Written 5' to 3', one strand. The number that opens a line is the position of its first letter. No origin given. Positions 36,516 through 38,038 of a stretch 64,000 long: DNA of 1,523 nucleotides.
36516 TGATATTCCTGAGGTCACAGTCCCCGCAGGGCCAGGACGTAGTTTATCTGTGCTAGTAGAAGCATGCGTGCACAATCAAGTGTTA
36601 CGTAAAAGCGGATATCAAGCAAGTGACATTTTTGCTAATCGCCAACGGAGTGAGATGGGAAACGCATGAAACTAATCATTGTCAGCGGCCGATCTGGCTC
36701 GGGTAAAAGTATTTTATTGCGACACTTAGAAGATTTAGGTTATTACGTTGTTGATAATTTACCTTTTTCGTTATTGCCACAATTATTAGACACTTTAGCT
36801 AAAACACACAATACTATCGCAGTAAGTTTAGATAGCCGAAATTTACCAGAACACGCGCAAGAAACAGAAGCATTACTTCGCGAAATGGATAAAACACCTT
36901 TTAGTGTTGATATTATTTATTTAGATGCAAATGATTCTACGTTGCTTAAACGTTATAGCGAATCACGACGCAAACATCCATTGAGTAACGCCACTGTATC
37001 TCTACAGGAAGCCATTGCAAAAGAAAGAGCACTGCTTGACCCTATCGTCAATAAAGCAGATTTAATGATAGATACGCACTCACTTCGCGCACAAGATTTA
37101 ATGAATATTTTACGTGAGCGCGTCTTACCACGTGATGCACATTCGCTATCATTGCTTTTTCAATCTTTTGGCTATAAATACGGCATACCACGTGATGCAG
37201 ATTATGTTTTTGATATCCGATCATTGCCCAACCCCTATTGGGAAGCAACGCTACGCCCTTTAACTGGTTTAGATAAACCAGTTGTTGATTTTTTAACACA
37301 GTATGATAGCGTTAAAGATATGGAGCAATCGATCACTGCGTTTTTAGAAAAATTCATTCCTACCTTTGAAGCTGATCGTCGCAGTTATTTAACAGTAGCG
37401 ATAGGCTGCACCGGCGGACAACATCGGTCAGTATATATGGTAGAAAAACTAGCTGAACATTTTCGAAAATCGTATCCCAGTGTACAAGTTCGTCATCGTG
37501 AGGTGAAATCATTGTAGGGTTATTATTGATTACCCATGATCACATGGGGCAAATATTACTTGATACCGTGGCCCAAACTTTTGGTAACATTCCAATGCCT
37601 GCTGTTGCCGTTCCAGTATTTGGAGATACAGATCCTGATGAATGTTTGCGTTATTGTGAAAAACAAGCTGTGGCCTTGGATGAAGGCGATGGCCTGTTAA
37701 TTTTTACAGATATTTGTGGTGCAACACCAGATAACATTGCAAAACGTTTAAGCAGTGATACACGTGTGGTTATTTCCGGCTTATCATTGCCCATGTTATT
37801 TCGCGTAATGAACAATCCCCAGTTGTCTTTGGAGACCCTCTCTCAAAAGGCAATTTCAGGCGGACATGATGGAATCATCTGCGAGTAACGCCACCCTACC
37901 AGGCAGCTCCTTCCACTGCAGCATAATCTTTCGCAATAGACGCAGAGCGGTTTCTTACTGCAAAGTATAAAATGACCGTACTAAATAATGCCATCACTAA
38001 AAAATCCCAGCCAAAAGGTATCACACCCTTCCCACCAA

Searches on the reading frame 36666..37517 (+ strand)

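Call 16: search_protein_families(library=pfam, proteins=[window:36666-37517:+], max_evalue=0.001)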
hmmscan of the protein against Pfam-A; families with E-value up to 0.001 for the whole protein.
window:36666-37517:+ (283 aa): 3 families
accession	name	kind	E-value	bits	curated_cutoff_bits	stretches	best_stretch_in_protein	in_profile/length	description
PF03668.21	RapZ-like_N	-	8.7e-49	165.8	25.4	1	1-153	1-154/158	RapZ-like N-terminal domain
PF22740.1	PapZ_C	-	2.8e-46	157.1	27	1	162-281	2-121/121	RapZ C-terminal domain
PF13238.12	AAA_18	-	0.00078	20.3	29.4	0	4-99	1-110/128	AAA domain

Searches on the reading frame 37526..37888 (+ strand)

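Call 16: search_protein_families(library=pfam, proteins=[window:37526-37888:+], max_evalue=0.001)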
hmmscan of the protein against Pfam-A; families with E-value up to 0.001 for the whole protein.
window:37526-37888:+ (120 aa): 1 family
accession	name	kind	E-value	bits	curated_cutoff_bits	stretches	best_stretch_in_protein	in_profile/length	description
PF03610.21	EIIA-man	-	1.1e-11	45.3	21.4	1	2-95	5-100/116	PTS system fructose IIA component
